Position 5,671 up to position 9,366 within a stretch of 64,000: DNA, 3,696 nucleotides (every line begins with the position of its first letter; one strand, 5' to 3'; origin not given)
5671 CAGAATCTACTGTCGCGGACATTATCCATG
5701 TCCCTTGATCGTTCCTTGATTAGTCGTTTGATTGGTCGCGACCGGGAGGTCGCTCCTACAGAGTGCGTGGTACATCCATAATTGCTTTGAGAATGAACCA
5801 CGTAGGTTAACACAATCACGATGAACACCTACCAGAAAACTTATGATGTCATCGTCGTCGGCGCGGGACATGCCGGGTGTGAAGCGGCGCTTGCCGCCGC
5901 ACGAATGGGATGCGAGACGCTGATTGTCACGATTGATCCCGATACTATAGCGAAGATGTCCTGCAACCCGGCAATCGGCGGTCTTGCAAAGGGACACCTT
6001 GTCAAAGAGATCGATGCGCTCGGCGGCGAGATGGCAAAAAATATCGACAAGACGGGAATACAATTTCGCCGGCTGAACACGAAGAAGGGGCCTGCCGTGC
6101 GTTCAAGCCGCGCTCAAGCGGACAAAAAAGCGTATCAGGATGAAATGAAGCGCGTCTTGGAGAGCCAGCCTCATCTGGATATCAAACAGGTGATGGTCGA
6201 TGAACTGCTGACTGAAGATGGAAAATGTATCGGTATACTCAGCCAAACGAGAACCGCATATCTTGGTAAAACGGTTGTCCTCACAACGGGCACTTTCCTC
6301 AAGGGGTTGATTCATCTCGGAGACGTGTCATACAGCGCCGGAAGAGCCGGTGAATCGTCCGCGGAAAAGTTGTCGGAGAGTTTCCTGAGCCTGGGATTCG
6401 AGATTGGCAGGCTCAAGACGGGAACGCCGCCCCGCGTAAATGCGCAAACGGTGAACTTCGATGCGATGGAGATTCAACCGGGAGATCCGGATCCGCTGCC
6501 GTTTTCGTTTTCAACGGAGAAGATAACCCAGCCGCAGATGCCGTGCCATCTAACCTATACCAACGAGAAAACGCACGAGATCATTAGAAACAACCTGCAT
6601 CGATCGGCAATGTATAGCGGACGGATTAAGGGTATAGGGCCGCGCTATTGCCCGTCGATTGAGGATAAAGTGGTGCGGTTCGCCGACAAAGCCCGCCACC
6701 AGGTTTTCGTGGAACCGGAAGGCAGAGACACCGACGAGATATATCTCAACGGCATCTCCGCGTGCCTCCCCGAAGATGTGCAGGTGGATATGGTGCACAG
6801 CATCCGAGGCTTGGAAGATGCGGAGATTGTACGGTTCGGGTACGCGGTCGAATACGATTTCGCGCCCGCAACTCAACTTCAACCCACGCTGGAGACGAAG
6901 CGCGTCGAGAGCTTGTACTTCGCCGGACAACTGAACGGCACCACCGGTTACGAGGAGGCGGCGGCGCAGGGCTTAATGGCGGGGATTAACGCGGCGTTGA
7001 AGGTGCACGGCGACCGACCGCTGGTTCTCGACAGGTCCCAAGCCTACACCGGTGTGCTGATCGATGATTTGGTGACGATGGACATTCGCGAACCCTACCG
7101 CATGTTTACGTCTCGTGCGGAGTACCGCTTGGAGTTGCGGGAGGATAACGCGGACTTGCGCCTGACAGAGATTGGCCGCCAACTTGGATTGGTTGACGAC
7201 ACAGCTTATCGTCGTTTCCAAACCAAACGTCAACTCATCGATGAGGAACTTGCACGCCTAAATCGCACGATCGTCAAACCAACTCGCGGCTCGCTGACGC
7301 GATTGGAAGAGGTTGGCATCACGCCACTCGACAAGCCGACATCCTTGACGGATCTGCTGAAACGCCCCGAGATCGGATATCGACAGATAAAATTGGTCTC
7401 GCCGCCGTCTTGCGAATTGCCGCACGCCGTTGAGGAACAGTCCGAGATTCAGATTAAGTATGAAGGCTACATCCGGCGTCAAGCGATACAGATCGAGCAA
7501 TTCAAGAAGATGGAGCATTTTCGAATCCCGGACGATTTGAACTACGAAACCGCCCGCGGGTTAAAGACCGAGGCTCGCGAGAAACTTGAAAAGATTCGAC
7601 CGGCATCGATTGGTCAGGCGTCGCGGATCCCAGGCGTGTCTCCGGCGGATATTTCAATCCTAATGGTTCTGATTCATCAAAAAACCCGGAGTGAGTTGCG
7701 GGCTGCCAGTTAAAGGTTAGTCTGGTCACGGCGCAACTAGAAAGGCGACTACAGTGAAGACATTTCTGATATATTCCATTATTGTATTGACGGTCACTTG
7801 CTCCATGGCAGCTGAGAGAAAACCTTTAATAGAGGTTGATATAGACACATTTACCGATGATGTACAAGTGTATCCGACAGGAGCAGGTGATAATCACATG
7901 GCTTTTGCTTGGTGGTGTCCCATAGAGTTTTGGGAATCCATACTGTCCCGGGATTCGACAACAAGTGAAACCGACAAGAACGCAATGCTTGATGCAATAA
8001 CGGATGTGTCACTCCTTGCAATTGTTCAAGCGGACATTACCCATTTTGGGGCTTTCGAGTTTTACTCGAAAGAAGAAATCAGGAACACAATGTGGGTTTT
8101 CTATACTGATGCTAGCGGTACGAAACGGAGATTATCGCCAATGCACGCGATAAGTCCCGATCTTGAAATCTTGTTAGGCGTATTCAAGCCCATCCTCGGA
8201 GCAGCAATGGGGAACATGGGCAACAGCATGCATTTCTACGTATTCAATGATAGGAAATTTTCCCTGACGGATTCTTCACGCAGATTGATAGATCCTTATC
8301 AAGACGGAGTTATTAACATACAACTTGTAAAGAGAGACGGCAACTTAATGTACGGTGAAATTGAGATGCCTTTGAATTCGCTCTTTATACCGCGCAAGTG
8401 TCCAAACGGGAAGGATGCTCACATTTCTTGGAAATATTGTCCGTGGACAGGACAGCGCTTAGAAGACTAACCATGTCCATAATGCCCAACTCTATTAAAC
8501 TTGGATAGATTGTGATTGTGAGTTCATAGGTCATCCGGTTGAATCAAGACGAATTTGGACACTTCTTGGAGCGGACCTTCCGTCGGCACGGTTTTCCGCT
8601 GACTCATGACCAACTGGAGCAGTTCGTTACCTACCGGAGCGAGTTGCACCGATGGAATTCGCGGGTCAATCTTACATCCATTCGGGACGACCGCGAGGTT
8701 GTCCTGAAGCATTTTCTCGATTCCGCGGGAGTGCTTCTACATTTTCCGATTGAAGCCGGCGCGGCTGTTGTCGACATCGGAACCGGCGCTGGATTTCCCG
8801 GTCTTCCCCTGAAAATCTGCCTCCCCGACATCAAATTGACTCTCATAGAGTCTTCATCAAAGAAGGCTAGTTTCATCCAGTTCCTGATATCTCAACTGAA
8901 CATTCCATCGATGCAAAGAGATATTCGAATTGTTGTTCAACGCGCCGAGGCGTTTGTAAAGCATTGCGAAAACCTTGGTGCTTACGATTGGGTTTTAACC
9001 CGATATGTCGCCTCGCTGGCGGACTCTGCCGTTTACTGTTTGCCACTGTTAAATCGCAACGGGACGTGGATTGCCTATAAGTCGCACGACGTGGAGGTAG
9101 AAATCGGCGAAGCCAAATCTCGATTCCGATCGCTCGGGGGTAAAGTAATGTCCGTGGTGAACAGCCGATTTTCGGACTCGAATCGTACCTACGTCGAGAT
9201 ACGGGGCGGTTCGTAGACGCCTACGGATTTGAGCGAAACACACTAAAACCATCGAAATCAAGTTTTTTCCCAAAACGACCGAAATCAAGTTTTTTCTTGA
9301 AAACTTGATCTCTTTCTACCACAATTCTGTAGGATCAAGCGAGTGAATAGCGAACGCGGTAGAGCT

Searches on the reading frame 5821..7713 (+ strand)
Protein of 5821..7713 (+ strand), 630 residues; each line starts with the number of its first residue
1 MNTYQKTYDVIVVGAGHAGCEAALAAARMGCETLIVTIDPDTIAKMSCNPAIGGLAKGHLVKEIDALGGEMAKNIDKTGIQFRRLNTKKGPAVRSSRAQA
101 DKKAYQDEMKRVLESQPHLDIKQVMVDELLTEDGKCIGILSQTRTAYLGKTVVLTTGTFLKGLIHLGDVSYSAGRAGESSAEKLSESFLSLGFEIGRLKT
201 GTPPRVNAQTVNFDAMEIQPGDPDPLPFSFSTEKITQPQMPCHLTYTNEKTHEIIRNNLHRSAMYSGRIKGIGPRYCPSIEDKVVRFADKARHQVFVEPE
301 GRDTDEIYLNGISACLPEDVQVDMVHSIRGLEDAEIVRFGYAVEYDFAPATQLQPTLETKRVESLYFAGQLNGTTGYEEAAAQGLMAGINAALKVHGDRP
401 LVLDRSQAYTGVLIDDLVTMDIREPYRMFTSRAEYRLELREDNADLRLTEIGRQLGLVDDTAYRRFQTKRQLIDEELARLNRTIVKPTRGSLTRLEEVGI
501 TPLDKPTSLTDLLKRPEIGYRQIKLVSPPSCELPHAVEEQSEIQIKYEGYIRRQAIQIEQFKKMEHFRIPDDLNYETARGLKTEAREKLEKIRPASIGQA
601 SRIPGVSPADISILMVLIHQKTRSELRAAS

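Call 10: search_protein_families(library=pfam, proteins=[window:5821-7713:+], max_evalue=0.001)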
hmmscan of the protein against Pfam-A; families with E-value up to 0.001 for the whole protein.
window:5821-7713:+ (630 aa): 9 families
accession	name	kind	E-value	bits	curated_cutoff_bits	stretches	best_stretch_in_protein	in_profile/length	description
PF01134.28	GIDA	-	1.3e-171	571.5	22.1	1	9-397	1-389/391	Glucose inhibited division protein A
PF13932.14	SAM_GIDA_C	-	7.8e-27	93.3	27.1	1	559-615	1-57/57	tRNA modifying enzyme MnmG/GidA C-terminal helical bundle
PF21680.2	GIDA_C_1st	-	3.4e-22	79.4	24.7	1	461-554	2-95/96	tRNA modifying enzyme MnmG/GidA C-terminal helical domain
PF12831.13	FAD_oxidored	-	1.6e-09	38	27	1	9-229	1-207/416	FAD dependent oxidoreductase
PF07992.20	Pyr_redox_2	-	1.9e-06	27.9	26.1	1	8-83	1-58/291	Pyridine nucleotide-disulphide oxidoreductase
PF00890.30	FAD_binding_2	-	2.1e-06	27.6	20.4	1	9-38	1-30/414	FAD binding domain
PF00899.27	ThiF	-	7.2e-05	22.5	28.1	1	8-47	21-59/238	ThiF family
PF01262.27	AlaDh_PNT_C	-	0.00024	21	23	0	9-46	30-67/214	Alanine dehydrogenase/PNT, C-terminal domain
PF00070.33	Pyr_redox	-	0.00028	21.8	22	1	10-78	2-69/82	Pyridine nucleotide-disulphide oxidoreductase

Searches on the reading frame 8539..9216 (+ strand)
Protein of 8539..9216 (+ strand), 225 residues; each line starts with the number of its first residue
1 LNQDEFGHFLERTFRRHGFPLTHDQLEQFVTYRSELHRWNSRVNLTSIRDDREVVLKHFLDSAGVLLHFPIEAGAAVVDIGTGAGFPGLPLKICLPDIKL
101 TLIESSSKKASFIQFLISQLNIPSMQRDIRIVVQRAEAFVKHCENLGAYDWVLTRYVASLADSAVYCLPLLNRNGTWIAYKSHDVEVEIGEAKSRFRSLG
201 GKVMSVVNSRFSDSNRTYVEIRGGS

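Call 35: search_protein_families(library=ncbifam, proteins=[window:8539-9216:+], max_evalue=0.001)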
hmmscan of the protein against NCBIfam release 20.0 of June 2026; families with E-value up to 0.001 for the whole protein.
window:8539-9216:+ (225 aa): 1 family
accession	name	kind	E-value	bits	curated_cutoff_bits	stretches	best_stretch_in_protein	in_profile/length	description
TIGR00138.1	rsmG_gidB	equivalog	5.8e-45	153.2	99.5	1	31-218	3-178/183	16S rRNA (guanine(527)-N(7))-methyltransferase RsmG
